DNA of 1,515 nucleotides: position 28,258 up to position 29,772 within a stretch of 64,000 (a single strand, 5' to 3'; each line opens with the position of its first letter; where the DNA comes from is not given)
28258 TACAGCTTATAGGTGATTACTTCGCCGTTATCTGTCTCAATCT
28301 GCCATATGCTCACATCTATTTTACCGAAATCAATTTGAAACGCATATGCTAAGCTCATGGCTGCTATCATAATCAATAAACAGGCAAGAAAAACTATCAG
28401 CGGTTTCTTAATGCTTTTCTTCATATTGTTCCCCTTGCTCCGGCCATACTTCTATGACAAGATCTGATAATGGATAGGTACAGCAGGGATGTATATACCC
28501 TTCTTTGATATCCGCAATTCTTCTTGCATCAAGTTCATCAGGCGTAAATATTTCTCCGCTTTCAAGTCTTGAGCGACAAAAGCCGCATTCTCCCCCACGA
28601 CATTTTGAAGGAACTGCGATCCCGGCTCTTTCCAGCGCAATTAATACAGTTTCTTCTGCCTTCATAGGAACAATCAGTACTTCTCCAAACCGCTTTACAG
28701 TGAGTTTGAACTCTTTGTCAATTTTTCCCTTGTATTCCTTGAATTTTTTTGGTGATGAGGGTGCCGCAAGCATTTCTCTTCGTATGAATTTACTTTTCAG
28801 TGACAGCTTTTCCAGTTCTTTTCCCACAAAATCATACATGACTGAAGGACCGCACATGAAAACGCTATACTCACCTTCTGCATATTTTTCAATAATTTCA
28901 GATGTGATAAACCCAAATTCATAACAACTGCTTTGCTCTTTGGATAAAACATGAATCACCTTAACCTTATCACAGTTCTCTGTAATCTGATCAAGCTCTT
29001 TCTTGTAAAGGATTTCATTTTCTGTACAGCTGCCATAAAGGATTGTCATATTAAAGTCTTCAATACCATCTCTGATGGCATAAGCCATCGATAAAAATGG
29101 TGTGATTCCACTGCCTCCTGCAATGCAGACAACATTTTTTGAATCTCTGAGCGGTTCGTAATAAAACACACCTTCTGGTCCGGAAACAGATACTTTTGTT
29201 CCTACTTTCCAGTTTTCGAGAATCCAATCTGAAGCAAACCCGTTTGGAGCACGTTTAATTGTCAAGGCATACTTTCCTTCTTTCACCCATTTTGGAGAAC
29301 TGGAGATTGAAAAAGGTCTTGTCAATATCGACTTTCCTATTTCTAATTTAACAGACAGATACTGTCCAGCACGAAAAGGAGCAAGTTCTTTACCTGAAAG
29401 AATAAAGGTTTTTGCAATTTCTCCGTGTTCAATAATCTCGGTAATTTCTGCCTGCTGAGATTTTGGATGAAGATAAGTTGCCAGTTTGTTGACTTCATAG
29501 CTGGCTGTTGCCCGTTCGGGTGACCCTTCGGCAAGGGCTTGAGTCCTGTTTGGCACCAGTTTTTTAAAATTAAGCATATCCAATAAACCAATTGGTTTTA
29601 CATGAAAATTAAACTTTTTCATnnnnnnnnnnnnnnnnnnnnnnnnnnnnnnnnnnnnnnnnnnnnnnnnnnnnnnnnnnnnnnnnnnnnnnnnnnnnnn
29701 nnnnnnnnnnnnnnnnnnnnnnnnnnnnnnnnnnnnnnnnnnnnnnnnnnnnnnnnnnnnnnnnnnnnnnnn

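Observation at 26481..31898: GntR-controlled operon: CrtI-like FAD oxidoreductase, FNR/[2Fe-2S] reductase and a hydrolase-membrane fusion, with no known pathway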

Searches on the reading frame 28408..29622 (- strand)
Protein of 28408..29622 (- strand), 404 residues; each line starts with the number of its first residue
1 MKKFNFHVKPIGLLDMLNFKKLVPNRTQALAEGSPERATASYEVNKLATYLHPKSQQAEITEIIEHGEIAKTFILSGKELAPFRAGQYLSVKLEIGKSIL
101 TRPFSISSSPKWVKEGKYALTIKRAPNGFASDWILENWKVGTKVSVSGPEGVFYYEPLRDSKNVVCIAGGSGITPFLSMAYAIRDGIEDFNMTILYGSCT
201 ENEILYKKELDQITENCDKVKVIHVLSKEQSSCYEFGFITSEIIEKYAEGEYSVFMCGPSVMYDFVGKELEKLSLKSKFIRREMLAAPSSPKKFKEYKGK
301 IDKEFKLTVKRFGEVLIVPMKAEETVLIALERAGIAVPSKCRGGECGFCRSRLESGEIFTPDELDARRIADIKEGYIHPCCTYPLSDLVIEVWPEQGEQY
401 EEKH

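Call 3: search_protein_families(library=pfam, proteins=[window:28408-29622:-], max_evalue=0.01)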
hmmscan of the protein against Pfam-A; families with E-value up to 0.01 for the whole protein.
window:28408-29622:- (404 aa): 4 families
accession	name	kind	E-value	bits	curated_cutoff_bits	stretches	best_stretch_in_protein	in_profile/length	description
PF00175.26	NAD_binding_1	-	2.4e-18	67.2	22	1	167-266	2-107/109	Oxidoreductase NAD-binding domain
PF00111.32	Fer2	-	1.9e-11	44.1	21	1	319-384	11-76/77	2Fe-2S iron-sulfur cluster binding domain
PF00970.30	FAD_binding_6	-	9e-10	39.2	21.1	1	80-155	27-99/99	Oxidoreductase FAD-binding domain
PF08030.17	NAD_binding_6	-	0.00014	22.4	22.2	0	162-187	2-27/156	Ferric reductase NAD binding domain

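Call 4: search_protein_families(library=ncbifam, proteins=[window:28408-29622:-], max_evalue=0.01)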
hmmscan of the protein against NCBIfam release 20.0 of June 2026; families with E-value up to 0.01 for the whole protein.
window:28408-29622:- (404 aa): 29 families (the best 25 are shown)
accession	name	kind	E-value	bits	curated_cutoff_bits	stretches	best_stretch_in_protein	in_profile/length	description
NF040810.1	BenC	equivalog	2e-45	155.4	430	2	53-278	102-323/333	benzoate 1,2-dioxygenase electron transfer component BenC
TIGR02160.1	PA_CoA_Oxy5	hypoth_equivalog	4.1e-39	134.4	420.8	1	83-389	33-347/352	1,2-phenylacetyl-CoA epoxidase subunit PaaE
NF058606.1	GlBtMonoRdsGbcB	equivalog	6.4e-38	130.6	500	1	63-391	21-361/362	glycine betaine monooxygenase reductase subunit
NF007964.0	PRK10684.1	equivalog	1.4e-35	122.9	383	1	68-390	22-332/333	NADH oxidoreductase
NF045803.1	MethMoxFADbindMmoC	equivalog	2.6e-32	111.9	500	2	76-277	127-332/343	aromatic/alkene monooxygenase hydroxylase FAD-binding subunit MmoC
NF009805.0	PRK13289.1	equivalog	2.6e-27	95.8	432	1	77-285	179-392/399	NO-inducible flavohemoprotein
NF008822.0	PRK11872.1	equivalog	4.9e-25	88.2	402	2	69-283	123-333/341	anthranilate 1,2-dioxygenase electron transfer component AntC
TIGR01941.1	nqrF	equivalog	1.4e-18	67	295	2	124-278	236-396/405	NADH:ubiquinone reductase (Na(+)-transporting) subunit F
NF005963.0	PRK08051.1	equivalog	1.5e-16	60.4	230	1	67-270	15-214/233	NAD(P)H-flavin reductase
TIGR02911.1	sulfite_red_B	equivalog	4.4e-16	58.8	288.6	1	57-278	7-217/261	anaerobic sulfite reductase subunit AsrB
NF000796.0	PRK00054.1-1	equivalog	5.1e-16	58.7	224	1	55-279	3-198/254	dihydroorotate dehydrogenase electron transfer subunit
NF006220.0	PRK08345.1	subfamily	1.3e-15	57.5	395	1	57-278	12-244/294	cytochrome-c3 hydrogenase subunit gamma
NF052252.1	flav_redu_LuxG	exception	2.4e-13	49.8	340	1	68-268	14-211/232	flavin mononucleotide reductase LuxG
NF000797.0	PRK00054.1-2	equivalog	1.1e-12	47.7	270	1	62-272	18-216/267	dihydroorotate dehydrogenase electron transfer subunit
NF000798.0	PRK00054.1-3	equivalog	1.7e-11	44.3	219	1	59-268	6-192/244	dihydroorotate dehydrogenase electron transfer subunit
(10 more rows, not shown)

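Call 12: search_solved_structures(query=window:28408-29622:-, max_evalue=0.001)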
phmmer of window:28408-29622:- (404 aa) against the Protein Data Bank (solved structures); distinct sequences matched with E-value up to 0.001: 178 (the best 60 are shown).
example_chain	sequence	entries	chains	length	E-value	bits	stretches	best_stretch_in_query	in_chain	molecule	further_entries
1krh_A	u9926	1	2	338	2e-27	99.4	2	77-272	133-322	Benzoate 1,2-Dioxygenase Reductase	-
5ogx_A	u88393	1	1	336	1.9e-21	79.7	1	37-285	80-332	Cytochrome P450 reductase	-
7c3a_A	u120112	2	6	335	3.4e-20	75.5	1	81-266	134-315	Ferredoxin reductase component of carbazole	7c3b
2eix_A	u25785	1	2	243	3.3e-19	72.3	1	63-273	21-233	NADH-cytochrome b5 reductase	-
4wqm_A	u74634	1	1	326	3.4e-19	72.2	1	77-269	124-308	Toluene-4-monooxygenase electron transfer component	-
7rom_A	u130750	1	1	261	7.7e-17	64.5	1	79-270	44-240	NADH-cytochrome b5 reductase 1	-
2pia_A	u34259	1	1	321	3.1e-16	62.5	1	77-360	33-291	PHTHALATE DIOXYGENASE REDUCTASE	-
8a1t_F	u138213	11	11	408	1.5e-13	53.6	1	126-277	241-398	Na(+)-translocating NADH-quinone reductase subunit F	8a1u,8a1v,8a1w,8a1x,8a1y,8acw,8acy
7xk3_F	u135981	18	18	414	1.6e-13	53.6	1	126-277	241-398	Na(+)-translocating NADH-quinone reductase subunit F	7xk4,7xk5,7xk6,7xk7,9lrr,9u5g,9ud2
1cnf_A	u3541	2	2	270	1.1e-12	50.8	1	124-274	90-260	NITRATE REDUCTASE | NADH-DEPENDENT NITRATE REDUCTASE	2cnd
5yly_A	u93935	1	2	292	2.9e-12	49.4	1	123-275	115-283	Nitrate reductase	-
3w2e_A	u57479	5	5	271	3.3e-12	49.2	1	62-265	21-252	NADH-cytochrome b5 reductase 3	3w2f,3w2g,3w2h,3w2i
1ndh_A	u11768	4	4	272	3.3e-12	49.2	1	62-265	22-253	CYTOCHROME B5 REDUCTASE | NADH-cytochrome b5 reductase 3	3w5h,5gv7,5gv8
6laa_A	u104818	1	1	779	3.8e-12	49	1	91-381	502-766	Cytochrome P450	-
1i7p_A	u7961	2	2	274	4e-12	49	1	63-266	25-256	NADH-CYTOCHROME B5 REDUCTASE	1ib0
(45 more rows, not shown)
